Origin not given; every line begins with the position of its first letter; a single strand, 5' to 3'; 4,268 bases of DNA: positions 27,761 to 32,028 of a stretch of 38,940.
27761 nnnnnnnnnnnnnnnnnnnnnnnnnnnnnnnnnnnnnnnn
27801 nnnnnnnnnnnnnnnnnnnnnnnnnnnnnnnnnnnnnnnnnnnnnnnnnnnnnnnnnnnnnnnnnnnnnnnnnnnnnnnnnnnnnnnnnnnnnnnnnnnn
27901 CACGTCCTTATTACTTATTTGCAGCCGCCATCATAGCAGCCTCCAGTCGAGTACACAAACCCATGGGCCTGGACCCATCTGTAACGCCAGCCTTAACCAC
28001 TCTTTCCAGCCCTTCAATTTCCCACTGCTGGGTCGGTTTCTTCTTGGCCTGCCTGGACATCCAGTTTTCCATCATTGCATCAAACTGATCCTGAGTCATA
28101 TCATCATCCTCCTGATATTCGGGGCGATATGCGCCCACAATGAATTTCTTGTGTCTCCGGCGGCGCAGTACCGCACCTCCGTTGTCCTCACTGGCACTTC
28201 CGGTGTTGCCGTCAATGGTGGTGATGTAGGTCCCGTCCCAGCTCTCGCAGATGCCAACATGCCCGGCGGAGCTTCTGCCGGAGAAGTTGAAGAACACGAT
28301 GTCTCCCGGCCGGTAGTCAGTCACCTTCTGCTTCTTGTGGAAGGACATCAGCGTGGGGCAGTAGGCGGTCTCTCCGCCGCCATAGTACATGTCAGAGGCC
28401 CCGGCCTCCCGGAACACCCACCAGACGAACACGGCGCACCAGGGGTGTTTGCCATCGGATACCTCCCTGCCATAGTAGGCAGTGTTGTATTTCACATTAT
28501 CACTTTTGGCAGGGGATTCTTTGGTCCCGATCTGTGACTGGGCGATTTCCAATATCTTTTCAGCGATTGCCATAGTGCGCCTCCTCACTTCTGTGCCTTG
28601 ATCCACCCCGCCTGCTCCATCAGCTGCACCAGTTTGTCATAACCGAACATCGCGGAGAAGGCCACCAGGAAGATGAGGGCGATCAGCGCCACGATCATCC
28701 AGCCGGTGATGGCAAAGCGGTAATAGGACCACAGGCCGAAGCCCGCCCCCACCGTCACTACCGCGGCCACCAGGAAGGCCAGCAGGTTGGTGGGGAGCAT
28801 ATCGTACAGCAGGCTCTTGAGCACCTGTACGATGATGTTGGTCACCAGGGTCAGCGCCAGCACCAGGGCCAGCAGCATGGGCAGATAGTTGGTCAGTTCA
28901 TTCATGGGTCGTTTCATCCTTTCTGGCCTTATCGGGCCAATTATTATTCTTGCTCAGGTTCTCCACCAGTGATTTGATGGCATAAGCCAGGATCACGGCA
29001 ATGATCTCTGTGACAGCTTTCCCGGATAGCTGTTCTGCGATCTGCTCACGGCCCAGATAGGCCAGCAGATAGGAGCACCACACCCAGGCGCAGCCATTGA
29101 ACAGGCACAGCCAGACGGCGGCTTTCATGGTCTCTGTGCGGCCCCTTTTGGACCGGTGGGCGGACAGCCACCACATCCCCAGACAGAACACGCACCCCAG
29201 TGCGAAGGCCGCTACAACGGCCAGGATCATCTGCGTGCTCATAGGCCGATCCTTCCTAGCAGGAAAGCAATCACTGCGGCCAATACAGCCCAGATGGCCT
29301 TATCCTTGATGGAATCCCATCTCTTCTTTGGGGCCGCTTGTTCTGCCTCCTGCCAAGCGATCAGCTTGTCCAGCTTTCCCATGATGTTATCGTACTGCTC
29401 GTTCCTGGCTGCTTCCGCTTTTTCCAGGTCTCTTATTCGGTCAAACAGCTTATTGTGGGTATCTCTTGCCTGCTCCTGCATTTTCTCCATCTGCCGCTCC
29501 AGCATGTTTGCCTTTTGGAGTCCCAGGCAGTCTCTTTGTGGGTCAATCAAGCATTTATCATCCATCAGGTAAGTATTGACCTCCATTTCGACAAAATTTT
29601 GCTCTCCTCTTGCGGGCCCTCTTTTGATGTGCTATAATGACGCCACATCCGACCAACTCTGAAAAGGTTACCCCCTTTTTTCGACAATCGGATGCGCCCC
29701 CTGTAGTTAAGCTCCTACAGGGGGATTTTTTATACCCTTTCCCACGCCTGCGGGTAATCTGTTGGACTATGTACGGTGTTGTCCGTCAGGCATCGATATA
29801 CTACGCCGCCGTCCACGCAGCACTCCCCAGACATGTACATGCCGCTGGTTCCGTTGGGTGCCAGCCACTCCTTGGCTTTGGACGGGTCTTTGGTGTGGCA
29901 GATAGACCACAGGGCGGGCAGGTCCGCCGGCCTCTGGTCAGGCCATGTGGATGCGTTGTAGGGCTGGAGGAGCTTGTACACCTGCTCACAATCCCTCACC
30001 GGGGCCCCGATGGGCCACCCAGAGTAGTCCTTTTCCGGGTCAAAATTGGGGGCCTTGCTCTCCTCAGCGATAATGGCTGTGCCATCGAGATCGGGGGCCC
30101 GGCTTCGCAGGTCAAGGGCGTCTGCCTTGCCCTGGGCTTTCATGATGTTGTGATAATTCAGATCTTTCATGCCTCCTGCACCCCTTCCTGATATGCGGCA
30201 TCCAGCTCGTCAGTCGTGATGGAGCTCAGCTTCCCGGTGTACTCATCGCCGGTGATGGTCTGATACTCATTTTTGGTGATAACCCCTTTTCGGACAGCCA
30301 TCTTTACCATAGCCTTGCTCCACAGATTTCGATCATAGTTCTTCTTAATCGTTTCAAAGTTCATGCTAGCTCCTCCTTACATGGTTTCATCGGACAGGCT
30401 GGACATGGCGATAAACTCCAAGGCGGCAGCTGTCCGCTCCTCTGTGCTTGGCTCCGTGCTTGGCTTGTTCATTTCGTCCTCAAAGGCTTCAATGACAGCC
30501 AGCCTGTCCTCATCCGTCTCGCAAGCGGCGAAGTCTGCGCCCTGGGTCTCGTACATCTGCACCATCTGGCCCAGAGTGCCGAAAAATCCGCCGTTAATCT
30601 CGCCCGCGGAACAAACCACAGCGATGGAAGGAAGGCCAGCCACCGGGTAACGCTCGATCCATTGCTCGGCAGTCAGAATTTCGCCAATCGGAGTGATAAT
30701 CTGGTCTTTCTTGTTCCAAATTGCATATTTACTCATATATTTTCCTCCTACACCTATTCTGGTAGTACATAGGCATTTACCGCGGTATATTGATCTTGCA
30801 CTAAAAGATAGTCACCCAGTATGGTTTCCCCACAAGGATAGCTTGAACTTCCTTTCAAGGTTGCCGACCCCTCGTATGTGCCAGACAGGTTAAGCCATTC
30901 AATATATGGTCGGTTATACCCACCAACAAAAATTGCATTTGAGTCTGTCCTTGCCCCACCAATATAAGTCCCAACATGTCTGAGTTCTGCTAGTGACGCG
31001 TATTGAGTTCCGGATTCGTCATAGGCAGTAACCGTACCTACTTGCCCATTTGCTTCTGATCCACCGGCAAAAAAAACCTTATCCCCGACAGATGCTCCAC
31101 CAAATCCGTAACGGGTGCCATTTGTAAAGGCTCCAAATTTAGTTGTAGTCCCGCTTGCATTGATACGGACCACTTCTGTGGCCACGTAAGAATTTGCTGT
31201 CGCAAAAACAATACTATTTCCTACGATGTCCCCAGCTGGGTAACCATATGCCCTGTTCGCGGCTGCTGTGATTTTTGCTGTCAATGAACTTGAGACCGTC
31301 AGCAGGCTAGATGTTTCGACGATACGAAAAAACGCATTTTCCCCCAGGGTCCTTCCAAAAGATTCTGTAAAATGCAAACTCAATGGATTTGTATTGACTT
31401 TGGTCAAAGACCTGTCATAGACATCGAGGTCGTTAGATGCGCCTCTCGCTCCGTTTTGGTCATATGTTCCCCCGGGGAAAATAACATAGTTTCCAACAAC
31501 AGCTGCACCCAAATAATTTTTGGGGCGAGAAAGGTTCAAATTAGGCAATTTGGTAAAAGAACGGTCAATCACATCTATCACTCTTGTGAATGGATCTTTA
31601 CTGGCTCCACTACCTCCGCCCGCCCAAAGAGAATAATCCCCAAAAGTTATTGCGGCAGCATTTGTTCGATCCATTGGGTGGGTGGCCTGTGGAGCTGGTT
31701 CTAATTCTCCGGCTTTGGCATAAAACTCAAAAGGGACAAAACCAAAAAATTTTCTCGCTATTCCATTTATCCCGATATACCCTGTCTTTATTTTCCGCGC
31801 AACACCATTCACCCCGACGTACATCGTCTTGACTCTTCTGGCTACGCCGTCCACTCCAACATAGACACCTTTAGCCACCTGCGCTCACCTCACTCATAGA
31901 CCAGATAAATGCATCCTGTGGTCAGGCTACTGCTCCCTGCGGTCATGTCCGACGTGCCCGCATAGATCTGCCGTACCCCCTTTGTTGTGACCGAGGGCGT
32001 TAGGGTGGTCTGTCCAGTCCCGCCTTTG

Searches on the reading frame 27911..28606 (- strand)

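Call 8: search_protein_families(library=phrogs, proteins=[window:27911-28606:-], max_evalue=0.01)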
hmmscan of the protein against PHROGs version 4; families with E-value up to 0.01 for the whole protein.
window:27911-28606:- (231 aa): 8 families
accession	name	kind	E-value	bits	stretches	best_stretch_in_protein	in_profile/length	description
phrog_21357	-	lysis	2.1e-33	116.6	1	15-176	4-172/225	endolysin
phrog_21825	-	lysis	3.8e-29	103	1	12-166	1-167/289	endolysin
phrog_9589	-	lysis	2.9e-27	97.3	1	14-191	3-184/281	endolysin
phrog_1259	-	tail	1.2e-09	37.5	1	6-139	979-1113/1179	baseplate hub subunit and tail lysozyme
phrog_7887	-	lysis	2e-06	28.6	1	90-190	66-154/238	endolysin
phrog_1015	-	tail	0.00015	21.5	1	57-122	687-758/795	tail protein with lysin activity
phrog_489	-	lysis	0.0073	16.2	0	97-153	74-130/459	endolysin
phrog_8781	-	lysis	0.0089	17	0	81-135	61-116/178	endolysin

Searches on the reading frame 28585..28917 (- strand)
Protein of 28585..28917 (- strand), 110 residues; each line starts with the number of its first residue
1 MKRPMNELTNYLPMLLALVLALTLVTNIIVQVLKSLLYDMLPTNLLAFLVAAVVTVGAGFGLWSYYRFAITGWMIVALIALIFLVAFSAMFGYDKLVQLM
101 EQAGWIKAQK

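Call 8: search_protein_families(library=phrogs, proteins=[window:28585-28917:-], max_evalue=0.01)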
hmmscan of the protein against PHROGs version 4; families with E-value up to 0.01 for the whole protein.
window:28585-28917:- (110 aa): 2 families
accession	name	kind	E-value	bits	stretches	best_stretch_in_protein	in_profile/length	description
phrog_18218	-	unknown function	1.3e-11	45.8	1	5-103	3-102/108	-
phrog_34925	-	unknown function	6.5e-09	36.6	1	14-106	5-100/107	-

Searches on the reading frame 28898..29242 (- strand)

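Call 8: search_protein_families(library=phrogs, proteins=[window:28898-29242:-], max_evalue=0.01)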
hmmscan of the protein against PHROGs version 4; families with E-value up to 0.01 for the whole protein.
window:28898-29242:- (114 aa): 1 family
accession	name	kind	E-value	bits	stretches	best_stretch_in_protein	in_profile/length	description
phrog_27228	-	unknown function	2e-06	29.2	1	32-100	11-79/106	-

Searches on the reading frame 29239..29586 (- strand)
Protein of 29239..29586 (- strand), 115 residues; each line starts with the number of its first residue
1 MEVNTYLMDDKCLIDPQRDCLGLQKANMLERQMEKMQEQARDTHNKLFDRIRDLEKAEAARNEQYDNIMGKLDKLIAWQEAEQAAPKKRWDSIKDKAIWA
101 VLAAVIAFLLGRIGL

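Call 8: search_protein_families(library=phrogs, proteins=[window:29239-29586:-], max_evalue=0.01)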
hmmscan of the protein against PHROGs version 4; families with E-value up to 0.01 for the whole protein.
window:29239-29586:- (115 aa): 3 families
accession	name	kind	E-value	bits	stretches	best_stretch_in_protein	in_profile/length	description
phrog_937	-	other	3e-08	35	1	24-114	4-111/115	hemolysin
phrog_1193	-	other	0.0031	18.5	1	33-113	4-70/76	hemolysin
phrog_14654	-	unknown function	0.004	18.5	1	38-109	4-84/99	-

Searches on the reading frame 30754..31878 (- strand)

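Call 72: search_protein_families(library=phrogs, proteins=[window:30754-31878:-], max_evalue=0.00001)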
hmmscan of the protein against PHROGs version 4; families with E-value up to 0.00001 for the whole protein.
window:30754-31878:- (374 aa): 1 family
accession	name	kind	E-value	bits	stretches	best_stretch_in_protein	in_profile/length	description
phrog_19111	-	unknown function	3.4e-08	33.6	0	101-164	343-403/443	-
